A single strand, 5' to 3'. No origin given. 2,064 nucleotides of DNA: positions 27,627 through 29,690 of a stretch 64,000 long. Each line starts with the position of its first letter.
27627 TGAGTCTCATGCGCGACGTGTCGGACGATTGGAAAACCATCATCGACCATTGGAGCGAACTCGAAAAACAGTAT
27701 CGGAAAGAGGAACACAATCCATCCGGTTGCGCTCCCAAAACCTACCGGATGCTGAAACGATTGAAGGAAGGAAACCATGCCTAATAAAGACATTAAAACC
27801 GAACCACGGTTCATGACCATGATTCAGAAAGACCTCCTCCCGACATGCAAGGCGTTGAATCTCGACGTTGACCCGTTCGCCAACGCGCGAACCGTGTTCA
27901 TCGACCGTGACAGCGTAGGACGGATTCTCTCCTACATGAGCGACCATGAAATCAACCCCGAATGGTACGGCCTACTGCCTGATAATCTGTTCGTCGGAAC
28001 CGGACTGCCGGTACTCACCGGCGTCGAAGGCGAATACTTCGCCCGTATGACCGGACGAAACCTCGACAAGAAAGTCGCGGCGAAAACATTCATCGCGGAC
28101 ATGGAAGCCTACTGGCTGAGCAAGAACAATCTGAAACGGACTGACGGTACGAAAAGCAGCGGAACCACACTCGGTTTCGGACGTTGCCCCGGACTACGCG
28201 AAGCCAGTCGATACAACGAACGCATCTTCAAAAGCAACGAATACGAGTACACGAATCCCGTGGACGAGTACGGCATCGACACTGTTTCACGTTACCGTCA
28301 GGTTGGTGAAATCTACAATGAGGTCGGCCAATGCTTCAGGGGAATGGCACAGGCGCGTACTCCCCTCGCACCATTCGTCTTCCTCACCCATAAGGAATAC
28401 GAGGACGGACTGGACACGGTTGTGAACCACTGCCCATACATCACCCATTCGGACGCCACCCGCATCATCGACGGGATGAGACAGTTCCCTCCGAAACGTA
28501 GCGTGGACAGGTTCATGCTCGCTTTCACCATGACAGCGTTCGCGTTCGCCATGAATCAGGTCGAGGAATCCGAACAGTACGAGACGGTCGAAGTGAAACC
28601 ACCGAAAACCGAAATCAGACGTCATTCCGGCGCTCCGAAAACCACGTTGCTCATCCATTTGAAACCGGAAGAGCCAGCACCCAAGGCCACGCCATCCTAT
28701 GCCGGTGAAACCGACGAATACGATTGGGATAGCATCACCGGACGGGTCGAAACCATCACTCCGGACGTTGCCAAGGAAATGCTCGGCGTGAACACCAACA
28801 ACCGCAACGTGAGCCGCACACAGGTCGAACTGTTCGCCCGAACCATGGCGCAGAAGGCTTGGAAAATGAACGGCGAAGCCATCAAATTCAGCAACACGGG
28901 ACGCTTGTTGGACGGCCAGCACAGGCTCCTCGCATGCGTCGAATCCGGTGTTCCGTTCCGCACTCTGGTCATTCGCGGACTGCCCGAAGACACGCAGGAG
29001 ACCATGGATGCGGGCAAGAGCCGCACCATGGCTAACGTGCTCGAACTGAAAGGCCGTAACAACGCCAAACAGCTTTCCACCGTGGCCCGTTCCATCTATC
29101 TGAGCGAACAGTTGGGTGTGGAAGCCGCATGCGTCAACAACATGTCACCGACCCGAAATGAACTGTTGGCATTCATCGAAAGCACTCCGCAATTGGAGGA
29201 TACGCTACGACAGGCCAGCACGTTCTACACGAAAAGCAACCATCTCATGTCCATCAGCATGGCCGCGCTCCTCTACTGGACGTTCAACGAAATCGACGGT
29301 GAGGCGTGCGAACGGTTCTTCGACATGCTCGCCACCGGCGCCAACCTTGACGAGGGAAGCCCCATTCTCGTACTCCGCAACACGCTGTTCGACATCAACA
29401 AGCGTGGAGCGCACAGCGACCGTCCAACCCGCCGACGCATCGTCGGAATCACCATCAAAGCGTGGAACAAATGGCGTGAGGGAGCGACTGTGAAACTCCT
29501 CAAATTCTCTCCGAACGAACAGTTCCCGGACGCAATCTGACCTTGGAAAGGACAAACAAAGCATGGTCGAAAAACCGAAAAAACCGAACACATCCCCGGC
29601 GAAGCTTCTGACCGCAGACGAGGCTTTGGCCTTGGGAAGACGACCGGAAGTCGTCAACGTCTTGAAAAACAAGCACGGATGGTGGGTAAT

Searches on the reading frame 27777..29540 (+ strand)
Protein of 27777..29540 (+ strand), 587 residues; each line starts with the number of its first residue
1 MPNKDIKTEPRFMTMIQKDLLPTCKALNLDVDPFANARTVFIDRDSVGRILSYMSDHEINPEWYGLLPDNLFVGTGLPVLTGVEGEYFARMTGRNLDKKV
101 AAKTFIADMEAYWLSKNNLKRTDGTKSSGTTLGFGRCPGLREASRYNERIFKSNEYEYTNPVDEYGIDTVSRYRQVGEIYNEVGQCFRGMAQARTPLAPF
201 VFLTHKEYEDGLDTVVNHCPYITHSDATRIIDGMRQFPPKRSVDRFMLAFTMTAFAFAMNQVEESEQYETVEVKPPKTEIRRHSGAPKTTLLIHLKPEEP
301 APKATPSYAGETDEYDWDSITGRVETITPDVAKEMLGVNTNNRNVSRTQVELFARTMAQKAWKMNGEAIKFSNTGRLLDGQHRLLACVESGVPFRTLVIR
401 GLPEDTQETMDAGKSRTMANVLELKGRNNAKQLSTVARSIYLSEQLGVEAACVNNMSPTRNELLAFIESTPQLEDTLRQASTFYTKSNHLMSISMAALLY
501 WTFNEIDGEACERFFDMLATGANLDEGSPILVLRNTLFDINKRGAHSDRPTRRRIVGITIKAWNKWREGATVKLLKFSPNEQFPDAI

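Call 30: search_protein_families(library=pfam, proteins=[window:27777-29540:+], max_evalue=0.001)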
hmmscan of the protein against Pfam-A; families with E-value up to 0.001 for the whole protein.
window:27777-29540:+ (587 aa): 0 families

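Call 31: search_protein_families(library=phrogs, proteins=[window:27777-29540:+], max_evalue=0.001)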
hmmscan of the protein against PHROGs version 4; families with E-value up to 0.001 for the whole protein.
window:27777-29540:+ (587 aa): 1 family
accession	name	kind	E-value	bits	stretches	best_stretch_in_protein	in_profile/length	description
phrog_5931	-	unknown function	3.9e-70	237.6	1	319-582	7-269/282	-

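Call 50: search_dna_similar(query=window:27777-29540:+, collection=plasmids, mode=protein, max_rows=10)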
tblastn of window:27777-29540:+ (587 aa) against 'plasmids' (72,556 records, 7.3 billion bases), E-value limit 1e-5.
Records with a match: 18; places in all: 21; records where one place covers at least 80% of the query: 0.
Best place of each record, by identity: <60% 18.
By first word of the organism name: Bifidobacterium 5; Streptomyces 5; Rhodovastum 2; Arthrobacter 1; Salinibacter 1; Roseomonas 1; Pseudoroseomonas 1; Methylobacterium 1; Mesorhizobium 1.
By predicted mobility (MOB-suite, as given by PLSDB): non-mobilizable 16; mobilizable 2.
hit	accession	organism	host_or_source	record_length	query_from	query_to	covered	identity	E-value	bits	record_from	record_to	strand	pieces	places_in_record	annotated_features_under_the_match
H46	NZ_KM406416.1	Bifidobacterium breve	-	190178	262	584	55%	47.1%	1e-86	301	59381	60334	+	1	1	hypothetical protein | dnaB: replicative DNA helicase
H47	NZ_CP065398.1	Bifidobacterium longum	cell culture,feces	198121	320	584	45%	53.6%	6e-87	302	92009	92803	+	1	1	hypothetical protein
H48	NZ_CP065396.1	Bifidobacterium longum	cell culture,feces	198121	320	584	45%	53.6%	6e-87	302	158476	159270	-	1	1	hypothetical protein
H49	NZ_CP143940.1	Bifidobacterium longum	Homo sapiens,cell culture,human fecal ...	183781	320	584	45%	53.6%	7e-87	302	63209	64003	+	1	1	hypothetical protein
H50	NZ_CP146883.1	Bifidobacterium longum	-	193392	320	584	45%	53.2%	8e-86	299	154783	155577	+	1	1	hypothetical protein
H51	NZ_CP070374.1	Streptomyces sp. MBT27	Soil,soil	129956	326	585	44%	35.1%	6e-31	136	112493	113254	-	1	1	hypothetical protein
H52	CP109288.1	Streptomyces anulatus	-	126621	327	585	44%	34.4%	5e-31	137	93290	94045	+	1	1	hypothetical protein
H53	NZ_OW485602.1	Rhodovastum atsumiense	-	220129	324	574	43%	33.6%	4e-25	118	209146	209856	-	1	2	hypothetical protein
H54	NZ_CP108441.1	Streptomyces sp. NBC_01278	-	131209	326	585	44%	31.9%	6e-27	124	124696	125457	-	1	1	hypothetical protein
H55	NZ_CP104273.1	Arthrobacter sp. zg-Y1110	Marmot,single cell,intestinal contents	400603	325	569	42%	32.5%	5e-25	118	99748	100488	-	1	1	hypothetical protein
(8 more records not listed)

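Call 84: get_annotated_region(hit=H46, flank=20000)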
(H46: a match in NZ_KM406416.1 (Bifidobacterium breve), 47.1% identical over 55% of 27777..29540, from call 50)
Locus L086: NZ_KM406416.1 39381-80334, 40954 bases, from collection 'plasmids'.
description: Bifidobacterium breve strain JCM 7017 plasmid megaplasmid pMP7017, complete sequence
organism: Bifidobacterium breve (NCBI taxid 1685)
taxonomy: Bacteria; Actinomycetota; Actinomycetes; Bifidobacteriales; Bifidobacteriaceae; Bifidobacterium; Bifidobacterium breve
host: -; source: -; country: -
typing (MOB-suite, as given by PLSDB): non-mobilizable; replicon rep_cluster_329
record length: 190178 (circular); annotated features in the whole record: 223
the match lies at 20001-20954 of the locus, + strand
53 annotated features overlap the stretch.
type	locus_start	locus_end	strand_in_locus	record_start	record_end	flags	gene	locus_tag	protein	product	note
CDS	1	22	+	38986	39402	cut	tnpA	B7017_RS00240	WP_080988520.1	IS200/IS605 family transposase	-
CDS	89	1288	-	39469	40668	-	-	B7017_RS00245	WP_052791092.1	hypothetical protein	-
CDS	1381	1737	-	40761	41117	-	-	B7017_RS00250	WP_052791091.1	hypothetical protein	-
CDS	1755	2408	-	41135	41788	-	-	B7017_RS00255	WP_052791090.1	ParA family protein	-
CDS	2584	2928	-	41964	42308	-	-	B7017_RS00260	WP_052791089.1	hypothetical protein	-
CDS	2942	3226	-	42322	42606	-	-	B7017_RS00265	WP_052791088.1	hypothetical protein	-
CDS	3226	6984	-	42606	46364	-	-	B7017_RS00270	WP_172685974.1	hypothetical protein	-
CDS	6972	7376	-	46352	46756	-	-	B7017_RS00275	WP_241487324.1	hypothetical protein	-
CDS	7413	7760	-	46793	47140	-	-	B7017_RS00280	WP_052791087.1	hypothetical protein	-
CDS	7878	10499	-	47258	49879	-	-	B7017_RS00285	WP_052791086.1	AAA family ATPase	-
CDS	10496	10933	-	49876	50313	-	-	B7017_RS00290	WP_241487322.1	hypothetical protein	-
CDS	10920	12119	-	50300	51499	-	-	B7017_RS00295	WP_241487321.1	hypothetical protein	-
CDS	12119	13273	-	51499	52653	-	-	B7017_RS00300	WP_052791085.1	cobalamin biosynthesis protein CobQ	-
CDS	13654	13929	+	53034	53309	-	-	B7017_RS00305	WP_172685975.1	hypothetical protein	-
CDS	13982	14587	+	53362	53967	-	-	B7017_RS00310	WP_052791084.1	hypothetical protein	-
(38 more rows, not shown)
